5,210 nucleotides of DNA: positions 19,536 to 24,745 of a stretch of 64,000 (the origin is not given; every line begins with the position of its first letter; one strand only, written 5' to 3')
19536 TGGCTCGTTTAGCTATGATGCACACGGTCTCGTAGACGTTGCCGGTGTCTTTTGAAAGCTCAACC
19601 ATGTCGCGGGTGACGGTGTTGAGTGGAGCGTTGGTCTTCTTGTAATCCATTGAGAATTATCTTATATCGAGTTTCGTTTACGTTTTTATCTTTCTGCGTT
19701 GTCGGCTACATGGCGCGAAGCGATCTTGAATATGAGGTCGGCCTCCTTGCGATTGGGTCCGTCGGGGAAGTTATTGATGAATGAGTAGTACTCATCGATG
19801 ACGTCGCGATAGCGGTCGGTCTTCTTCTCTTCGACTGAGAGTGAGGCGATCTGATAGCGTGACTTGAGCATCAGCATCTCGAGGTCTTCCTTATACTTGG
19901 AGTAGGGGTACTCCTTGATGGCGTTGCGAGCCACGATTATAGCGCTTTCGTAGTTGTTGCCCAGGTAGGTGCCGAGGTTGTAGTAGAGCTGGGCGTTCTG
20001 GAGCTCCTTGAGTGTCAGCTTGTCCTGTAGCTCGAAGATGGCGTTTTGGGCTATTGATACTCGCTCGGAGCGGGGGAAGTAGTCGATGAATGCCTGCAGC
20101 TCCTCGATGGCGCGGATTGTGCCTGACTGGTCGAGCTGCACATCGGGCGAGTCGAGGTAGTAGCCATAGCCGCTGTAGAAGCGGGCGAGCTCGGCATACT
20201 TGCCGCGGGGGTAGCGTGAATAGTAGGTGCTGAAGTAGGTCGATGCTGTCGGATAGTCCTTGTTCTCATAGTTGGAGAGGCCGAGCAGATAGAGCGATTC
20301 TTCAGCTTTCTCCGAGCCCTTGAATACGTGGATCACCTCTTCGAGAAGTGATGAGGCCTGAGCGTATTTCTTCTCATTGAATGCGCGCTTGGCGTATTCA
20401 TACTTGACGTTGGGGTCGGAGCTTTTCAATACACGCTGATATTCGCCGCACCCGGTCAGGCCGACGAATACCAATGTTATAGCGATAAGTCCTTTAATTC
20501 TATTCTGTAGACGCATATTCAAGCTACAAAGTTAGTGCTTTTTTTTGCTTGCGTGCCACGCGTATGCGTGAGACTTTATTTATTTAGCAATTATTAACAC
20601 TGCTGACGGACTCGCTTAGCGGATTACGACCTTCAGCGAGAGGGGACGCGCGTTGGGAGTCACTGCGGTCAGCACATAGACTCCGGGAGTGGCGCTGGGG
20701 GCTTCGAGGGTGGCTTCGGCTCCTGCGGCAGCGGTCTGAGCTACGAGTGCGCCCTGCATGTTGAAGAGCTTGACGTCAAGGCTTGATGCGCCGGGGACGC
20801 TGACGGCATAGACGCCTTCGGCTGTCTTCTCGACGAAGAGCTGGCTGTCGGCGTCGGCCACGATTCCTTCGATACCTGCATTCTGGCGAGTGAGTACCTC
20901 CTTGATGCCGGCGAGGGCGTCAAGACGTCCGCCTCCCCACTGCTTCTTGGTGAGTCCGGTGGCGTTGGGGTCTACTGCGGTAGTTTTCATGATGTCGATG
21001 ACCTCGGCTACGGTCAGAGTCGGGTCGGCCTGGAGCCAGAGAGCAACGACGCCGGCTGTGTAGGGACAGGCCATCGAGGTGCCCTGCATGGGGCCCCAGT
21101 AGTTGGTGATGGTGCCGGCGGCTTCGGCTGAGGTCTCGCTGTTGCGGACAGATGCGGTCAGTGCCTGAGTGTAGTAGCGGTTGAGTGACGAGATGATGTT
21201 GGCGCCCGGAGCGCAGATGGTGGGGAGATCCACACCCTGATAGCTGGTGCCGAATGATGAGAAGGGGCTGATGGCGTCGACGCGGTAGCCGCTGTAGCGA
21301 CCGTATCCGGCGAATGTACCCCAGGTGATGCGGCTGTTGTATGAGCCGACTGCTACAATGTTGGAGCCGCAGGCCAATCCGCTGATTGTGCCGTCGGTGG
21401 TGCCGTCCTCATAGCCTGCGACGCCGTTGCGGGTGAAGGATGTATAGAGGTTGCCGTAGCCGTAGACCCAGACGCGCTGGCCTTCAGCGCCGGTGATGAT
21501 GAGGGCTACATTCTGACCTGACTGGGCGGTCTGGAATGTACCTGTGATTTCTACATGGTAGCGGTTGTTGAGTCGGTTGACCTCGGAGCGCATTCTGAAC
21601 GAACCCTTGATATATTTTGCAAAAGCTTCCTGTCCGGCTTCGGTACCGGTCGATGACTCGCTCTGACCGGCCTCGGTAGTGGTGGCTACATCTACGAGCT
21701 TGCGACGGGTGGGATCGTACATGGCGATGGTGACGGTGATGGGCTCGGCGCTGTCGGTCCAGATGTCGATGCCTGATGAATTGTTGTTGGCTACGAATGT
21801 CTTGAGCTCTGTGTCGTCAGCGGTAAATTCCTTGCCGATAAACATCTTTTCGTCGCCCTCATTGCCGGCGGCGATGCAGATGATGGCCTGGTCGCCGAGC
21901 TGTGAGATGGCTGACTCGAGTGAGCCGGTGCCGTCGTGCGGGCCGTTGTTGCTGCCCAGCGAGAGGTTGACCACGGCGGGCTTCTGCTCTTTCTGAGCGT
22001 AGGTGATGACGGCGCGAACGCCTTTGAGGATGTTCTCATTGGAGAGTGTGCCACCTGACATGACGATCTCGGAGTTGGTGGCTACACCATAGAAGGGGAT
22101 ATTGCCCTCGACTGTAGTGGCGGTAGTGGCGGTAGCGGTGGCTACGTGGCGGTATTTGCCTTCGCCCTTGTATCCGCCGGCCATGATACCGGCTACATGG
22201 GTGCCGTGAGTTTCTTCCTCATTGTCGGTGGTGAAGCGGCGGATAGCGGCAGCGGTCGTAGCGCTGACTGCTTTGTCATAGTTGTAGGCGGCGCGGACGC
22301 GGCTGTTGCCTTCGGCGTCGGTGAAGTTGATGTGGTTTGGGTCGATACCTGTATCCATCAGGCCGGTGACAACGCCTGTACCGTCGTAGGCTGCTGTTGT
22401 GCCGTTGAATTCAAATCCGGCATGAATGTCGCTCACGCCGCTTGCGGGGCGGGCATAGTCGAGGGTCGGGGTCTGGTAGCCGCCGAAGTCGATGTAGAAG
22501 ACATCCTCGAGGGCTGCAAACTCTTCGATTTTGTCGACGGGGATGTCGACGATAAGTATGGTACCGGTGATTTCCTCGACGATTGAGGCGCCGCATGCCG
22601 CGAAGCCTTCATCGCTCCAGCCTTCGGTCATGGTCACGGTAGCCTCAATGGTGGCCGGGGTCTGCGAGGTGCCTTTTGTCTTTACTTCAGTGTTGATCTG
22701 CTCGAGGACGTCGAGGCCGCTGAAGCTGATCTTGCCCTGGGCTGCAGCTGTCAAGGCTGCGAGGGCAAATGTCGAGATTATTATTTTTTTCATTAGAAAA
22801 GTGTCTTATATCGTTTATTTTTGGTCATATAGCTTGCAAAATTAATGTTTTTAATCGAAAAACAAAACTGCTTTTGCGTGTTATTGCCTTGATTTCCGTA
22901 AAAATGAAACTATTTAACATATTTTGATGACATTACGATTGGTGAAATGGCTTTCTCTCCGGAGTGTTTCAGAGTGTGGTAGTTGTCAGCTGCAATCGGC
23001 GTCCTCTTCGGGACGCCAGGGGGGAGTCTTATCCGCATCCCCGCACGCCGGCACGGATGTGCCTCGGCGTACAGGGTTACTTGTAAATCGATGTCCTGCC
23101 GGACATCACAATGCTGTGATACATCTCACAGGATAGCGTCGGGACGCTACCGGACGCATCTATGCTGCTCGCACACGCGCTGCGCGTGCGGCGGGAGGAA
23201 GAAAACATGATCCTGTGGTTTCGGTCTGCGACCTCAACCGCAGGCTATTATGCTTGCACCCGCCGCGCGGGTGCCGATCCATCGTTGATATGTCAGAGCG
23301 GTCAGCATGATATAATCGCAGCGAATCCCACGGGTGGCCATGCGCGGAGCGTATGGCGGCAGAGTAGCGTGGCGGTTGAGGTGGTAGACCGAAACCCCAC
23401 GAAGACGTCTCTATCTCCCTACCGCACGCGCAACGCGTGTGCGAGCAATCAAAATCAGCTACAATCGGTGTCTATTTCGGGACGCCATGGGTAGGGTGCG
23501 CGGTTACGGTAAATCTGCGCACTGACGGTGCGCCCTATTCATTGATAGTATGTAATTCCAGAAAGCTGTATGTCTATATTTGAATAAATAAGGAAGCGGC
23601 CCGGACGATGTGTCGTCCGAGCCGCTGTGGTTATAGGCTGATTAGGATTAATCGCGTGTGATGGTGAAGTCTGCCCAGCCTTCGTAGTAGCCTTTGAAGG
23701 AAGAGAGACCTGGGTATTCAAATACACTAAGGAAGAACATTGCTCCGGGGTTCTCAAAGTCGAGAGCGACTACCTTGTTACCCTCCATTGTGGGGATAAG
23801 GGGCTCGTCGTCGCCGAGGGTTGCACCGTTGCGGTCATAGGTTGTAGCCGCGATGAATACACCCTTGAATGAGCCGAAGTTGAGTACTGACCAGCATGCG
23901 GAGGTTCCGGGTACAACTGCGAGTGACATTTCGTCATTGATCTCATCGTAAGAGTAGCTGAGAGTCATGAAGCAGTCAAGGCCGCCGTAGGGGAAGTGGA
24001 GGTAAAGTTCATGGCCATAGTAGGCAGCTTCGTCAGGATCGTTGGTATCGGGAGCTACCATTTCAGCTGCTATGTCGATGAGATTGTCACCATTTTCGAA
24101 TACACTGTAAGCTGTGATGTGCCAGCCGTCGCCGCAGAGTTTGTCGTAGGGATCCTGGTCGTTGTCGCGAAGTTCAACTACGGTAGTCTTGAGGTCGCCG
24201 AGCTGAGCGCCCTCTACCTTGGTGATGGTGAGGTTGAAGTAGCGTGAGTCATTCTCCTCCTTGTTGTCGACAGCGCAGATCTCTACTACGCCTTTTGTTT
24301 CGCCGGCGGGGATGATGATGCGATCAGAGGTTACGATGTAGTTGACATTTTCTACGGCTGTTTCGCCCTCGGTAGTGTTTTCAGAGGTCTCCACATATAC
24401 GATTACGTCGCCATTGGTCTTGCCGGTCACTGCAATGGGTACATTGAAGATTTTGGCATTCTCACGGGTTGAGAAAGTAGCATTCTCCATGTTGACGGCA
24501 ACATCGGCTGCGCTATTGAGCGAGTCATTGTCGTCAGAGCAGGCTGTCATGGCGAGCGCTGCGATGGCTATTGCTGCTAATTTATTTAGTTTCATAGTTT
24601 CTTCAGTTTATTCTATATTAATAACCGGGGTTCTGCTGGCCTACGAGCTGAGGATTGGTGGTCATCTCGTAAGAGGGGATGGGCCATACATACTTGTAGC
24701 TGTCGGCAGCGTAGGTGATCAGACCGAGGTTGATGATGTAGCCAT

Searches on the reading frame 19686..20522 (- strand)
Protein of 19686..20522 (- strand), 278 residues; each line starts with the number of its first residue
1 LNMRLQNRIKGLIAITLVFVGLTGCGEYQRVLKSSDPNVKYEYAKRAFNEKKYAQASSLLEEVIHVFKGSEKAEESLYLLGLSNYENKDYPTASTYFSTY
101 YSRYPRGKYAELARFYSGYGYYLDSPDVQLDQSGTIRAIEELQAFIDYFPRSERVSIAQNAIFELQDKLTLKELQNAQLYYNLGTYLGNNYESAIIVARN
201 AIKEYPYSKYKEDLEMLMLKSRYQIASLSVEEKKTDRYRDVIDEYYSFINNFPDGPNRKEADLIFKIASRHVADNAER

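Call 15: search_protein_families(library=pfam, proteins=[window:19686-20522:-])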
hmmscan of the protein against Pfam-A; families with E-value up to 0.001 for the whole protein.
window:19686-20522:- (278 aa): 4 families
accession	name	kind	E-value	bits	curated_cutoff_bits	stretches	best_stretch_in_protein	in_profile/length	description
PF13525.12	YfiO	-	6.4e-20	72.2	25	1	36-186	4-157/203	Outer membrane lipoprotein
PF13174.12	TPR_6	-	3.8e-08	33.9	26.3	0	75-105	1-31/33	Tetratricopeptide repeat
PF13432.12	TPR_16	-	1.6e-06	28.9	32.7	0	44-105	4-62/65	Tetratricopeptide repeat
PF13428.12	TPR_14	-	0.00085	20.2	23.5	0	37-73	1-37/44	Tetratricopeptide repeat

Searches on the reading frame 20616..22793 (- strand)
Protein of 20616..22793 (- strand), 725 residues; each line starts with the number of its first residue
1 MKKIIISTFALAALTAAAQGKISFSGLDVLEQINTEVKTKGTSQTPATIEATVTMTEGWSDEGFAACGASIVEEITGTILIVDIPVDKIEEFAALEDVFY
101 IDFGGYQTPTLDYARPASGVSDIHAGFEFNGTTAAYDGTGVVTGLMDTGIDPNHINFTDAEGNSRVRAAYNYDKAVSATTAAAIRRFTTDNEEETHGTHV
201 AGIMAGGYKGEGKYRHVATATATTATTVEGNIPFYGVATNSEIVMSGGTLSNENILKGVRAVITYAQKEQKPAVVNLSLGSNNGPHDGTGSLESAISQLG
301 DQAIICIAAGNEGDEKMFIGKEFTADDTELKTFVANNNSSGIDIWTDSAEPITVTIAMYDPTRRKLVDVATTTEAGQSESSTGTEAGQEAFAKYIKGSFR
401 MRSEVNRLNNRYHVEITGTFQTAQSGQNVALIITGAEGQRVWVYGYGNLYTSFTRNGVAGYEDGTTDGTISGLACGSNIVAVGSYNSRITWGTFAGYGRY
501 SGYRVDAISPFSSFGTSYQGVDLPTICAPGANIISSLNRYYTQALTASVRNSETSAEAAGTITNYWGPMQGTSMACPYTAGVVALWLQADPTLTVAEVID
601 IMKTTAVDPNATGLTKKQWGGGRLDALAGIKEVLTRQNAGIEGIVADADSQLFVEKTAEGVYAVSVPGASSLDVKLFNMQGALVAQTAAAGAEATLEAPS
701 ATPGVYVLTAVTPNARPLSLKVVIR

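Call 15: search_protein_families(library=pfam, proteins=[window:20616-22793:-])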
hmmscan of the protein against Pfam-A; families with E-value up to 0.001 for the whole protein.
window:20616-22793:- (725 aa): 1 family
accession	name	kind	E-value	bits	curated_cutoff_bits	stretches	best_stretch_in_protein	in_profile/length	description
PF00082.27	Peptidase_S8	-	4e-36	125.2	21.8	1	138-612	1-279/288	Subtilase family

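Call 33: find_encoding_contigs(protein=window:20616-22793:-, flank=6000, max_places=10)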
Protein window:20616-22793:- (725 aa): 1 contig read that carries it; 1 place shown.
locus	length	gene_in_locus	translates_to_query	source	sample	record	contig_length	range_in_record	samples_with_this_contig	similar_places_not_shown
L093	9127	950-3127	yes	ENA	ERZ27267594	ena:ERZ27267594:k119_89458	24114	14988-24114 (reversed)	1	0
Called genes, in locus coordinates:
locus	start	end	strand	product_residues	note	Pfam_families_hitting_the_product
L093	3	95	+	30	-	?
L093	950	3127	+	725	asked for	PF00082:Peptidase_S8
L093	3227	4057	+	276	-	PF13525:YfiO, PF13174:TPR_6 (faint), PF13432:TPR_16 (faint)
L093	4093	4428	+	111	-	PF01192:RNA_pol_Rpb6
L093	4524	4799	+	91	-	PF00312:Ribosomal_S15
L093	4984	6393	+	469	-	PF03009:GDPD, PF03372:Exo_endo_phos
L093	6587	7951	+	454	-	PF13393:tRNA-synt_His, PF03129:HGTP_anticodon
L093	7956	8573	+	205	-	PF13505:OMP_b-brl, PF13568:OMP_b-brl_2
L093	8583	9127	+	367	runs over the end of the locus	PF00793:DAHP_synth_1, PF01817:CM_2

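Call 63: find_homologous_proteins(query=window:20616-22793:-, max_evalue=1e-100)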
Query window:20616-22793:- (725 aa): 317 proteins with E <= 1e-100 among 8000 candidates; the best 120 are listed.
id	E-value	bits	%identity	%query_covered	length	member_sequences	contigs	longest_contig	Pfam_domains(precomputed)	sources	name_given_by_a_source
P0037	0.0e+0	1147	71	100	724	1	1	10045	PF18962.8,PF00082.28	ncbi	-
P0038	4.2e-290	982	62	100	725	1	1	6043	PF18962.8,PF00082.28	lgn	-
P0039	7.3e-260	882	57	100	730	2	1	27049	PF00082.28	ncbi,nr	ncbi:MAG: S8 family serine peptidase [Muribaculaceae bacterium]|nr:S8 family serine peptidase [Murib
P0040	3.3e-258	877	57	100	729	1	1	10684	PF00082.28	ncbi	-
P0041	2.0e-256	871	56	100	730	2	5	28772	PF18962.8,PF00082.28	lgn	-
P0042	8.0e-256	869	99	56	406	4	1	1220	PF00082.28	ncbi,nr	ncbi:MAG: S8 family serine peptidase, partial [Muribaculaceae bacterium]|nr:S8 family serine peptida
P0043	2.2e-243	828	53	100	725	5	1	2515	PF00082.28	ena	-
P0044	2.1e-242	824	53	100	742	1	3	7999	PF00082.28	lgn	-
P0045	1.6e-237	808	53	100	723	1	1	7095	PF18962.8,PF00082.28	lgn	-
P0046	6.6e-235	800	52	100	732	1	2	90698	PF00082.28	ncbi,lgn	-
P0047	1.8e-234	798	53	100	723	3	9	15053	PF00082.28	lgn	-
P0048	9.6e-233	793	54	98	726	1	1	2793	PF00082.28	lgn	-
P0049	7.4e-232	790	53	100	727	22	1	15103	PF00082.28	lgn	-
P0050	1.2e-231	789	52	100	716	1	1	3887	PF18962.8,PF00082.28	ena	-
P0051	6.1e-230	783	52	100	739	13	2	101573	PF00082.28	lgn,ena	-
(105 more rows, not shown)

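Call 64: find_encoding_contigs(protein=P0038, flank=5000, max_places=3)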
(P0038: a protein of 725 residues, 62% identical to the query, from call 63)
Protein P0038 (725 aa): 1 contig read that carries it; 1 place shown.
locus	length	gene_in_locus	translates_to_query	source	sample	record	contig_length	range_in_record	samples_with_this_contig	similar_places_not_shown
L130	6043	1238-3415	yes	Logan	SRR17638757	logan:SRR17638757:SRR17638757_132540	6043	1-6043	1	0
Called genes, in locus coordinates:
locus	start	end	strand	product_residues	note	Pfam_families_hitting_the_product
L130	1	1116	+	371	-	?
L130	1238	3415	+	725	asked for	PF00082:Peptidase_S8, PF18962:Por_Secre_tail (weak)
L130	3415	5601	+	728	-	PF00082:Peptidase_S8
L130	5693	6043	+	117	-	?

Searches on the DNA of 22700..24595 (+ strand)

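Call 5: search_rna_families(source=window, start=22700, end=23750, threshold=evalue, max_evalue=10, show_alignments=3)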
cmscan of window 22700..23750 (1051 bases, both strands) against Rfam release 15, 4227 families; matches with E-value up to 10: 5.
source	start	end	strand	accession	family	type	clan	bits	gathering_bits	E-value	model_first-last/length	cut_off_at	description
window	23163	23450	+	RF04104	MIR918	Gene; miRNA;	-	58.2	268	3.2e-09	1-265/265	no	MIR918 microRNA precursor family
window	22830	22938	-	RF04342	Plastid-psbA-1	Cis-reg;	CL00153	28.4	54.3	0.26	1-114/114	no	Plastid-psbA-1 3UTR RNA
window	22845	22935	+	RF01654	ceN82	Gene; snRNA; snoRNA; HACA-box;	-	18.2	80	4.5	1-135/135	no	Caenorhabditis snoRNA ceN82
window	23600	23670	+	RF01516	v-snoRNA-1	Gene; snRNA; snoRNA; CD-box;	-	14.1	75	6.1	1-65/65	no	Human herpesvirus 1 small nucleolar RNA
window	23573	23649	+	RF02288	TtnuCD11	Gene; snRNA; snoRNA; CD-box;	-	12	70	8.9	1-74/74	no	Tetrahymena snoRNA TtnuCD11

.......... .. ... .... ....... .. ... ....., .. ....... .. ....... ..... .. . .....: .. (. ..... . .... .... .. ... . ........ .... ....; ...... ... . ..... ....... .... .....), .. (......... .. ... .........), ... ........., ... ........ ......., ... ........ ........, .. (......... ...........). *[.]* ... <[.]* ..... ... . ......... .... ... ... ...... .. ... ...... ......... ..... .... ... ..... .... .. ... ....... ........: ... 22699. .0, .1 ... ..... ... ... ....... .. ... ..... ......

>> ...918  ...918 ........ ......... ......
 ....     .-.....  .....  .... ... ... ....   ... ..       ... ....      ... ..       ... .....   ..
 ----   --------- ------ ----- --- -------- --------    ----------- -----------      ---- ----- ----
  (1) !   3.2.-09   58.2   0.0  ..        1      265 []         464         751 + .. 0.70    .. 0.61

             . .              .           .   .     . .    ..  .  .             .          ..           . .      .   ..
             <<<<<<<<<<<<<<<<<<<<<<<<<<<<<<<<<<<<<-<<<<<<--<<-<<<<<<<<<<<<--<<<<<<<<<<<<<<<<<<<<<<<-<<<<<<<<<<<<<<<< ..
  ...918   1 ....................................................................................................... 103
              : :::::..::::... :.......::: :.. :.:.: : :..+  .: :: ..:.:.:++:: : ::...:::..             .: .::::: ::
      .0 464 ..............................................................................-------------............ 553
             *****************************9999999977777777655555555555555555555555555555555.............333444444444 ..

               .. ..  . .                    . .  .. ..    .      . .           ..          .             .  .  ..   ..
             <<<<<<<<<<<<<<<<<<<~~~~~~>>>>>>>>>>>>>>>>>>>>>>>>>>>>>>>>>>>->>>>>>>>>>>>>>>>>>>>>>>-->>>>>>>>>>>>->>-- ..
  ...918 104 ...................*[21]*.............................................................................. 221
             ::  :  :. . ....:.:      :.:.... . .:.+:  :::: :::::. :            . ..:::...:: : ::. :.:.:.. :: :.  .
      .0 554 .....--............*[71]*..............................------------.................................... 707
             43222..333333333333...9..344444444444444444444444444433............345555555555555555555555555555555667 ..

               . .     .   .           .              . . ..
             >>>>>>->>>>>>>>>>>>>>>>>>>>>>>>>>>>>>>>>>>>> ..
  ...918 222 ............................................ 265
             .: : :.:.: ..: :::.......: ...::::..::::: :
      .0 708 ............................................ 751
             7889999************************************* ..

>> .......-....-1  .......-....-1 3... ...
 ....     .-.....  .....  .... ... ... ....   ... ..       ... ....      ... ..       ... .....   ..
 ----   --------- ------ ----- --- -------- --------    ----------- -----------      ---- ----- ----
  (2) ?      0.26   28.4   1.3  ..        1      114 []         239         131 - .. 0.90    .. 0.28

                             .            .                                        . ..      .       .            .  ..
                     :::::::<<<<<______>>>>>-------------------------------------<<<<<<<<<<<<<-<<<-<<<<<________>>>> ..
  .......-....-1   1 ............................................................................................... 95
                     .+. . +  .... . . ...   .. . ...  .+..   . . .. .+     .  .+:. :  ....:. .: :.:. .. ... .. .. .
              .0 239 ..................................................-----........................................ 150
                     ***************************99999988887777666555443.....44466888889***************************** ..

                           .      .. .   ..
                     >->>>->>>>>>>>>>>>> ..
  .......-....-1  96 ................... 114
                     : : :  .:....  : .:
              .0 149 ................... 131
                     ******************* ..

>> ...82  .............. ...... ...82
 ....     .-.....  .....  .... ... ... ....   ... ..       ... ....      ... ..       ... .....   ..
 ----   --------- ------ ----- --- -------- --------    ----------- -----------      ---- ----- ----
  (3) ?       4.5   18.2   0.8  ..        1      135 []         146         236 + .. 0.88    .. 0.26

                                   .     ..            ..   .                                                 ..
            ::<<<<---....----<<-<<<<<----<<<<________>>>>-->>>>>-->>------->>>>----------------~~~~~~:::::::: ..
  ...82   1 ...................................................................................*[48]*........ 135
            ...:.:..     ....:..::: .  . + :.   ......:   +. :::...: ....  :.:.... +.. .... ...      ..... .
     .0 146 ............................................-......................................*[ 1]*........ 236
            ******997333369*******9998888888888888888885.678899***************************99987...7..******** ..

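Call 9: search_dna_similar(query=window:22960-23560:+, collection=plasmids, mode=distant, max_evalue=0.01)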
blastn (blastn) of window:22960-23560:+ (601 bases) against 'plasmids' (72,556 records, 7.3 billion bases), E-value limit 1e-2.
No match.

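Call 10: search_dna_similar(query=window:22960-23560:+, collection=phages, mode=distant, max_evalue=0.01)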
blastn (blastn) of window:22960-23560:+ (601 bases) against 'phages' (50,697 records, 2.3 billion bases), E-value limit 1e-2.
No match.

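Call 90: search_rna_families(source=L001, start=1300, end=2270, threshold=evalue, max_evalue=5)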
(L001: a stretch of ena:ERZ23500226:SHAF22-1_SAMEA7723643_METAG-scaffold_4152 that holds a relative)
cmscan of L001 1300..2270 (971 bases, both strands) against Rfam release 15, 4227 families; matches with E-value up to 5: 3.
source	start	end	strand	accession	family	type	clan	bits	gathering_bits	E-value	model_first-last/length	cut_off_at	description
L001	1509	1796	-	RF04104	MIR918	Gene; miRNA;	-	61.4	268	5.9e-10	1-265/265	no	MIR918 microRNA precursor family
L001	2119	2227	+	RF04342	Plastid-psbA-1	Cis-reg;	CL00153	27.8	54.3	0.31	1-114/114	no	Plastid-psbA-1 3UTR RNA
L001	1500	1594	-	RF02619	BSnc115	Gene; sRNA;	-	17.1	115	1.6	1-91/91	no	Brucella sRNA 115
